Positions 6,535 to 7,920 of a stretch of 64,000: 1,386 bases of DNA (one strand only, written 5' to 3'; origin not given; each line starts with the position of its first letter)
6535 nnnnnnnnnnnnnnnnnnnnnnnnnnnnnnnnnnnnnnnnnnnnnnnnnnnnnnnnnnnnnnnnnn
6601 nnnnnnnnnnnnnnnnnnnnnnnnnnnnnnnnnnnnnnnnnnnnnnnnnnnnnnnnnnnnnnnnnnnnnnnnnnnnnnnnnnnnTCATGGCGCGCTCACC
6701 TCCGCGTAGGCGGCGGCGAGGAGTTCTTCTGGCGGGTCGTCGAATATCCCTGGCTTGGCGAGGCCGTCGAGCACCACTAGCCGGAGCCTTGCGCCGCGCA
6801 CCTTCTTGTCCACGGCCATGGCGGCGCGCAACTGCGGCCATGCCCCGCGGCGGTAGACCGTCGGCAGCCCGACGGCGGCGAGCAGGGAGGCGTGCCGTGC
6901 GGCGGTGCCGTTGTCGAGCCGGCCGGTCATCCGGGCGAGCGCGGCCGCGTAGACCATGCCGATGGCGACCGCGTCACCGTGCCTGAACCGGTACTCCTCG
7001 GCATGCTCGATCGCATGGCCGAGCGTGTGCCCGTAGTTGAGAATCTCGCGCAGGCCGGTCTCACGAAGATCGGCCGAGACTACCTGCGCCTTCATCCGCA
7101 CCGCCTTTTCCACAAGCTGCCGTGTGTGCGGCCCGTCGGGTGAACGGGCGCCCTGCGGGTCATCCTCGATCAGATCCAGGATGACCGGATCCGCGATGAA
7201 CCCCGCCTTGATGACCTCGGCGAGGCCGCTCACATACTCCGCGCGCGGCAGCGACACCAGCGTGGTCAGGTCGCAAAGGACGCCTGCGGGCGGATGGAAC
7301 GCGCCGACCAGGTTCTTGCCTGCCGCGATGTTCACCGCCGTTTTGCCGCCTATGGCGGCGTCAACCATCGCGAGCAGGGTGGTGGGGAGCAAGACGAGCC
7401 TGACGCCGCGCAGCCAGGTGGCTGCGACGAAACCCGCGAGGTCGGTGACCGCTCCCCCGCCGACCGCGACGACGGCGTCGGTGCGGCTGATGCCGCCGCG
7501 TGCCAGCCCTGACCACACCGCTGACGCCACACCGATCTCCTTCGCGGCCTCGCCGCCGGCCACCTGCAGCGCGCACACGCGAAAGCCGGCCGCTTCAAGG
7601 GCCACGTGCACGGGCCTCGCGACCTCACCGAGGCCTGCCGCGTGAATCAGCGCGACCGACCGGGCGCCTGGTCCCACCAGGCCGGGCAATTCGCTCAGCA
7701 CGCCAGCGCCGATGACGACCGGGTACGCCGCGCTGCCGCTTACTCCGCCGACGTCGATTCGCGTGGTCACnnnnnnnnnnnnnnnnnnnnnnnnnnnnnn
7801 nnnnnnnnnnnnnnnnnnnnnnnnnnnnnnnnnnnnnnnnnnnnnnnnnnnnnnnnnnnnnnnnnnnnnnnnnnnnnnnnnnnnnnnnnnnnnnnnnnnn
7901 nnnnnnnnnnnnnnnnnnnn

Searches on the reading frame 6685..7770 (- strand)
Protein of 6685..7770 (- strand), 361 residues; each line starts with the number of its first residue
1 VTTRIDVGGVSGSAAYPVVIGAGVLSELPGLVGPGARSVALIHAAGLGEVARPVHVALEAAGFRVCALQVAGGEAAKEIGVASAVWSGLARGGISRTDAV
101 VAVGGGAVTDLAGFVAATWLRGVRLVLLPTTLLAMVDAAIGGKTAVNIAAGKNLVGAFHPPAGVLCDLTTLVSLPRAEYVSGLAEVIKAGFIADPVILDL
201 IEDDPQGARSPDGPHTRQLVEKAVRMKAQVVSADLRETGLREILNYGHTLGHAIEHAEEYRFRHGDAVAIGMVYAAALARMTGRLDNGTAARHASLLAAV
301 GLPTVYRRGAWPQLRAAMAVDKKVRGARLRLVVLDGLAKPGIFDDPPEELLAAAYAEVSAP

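Call 61: search_protein_families(library=pfam, proteins=[window:6685-7770:-], max_evalue=0.0001)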
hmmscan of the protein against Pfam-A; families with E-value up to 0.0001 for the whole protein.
window:6685-7770:- (361 aa): 4 families
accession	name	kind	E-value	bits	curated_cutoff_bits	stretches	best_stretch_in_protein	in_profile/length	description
PF24621.2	DHQS_C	-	5.4e-43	146.8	27.6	1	182-324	1-144/144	3-dehydroquinate synthase C-terminal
PF01761.26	DHQ_synthase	-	4e-41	139.7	24.2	1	68-179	2-113/115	3-dehydroquinate synthase N-terminal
PF13685.12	Fe-ADH_2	-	3.7e-07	30.7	28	1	19-132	1-108/149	Iron-containing alcohol dehydrogenase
PF00465.25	Fe-ADH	-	2.1e-06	27.9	31.3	1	18-131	4-130/168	Iron-containing alcohol dehydrogenase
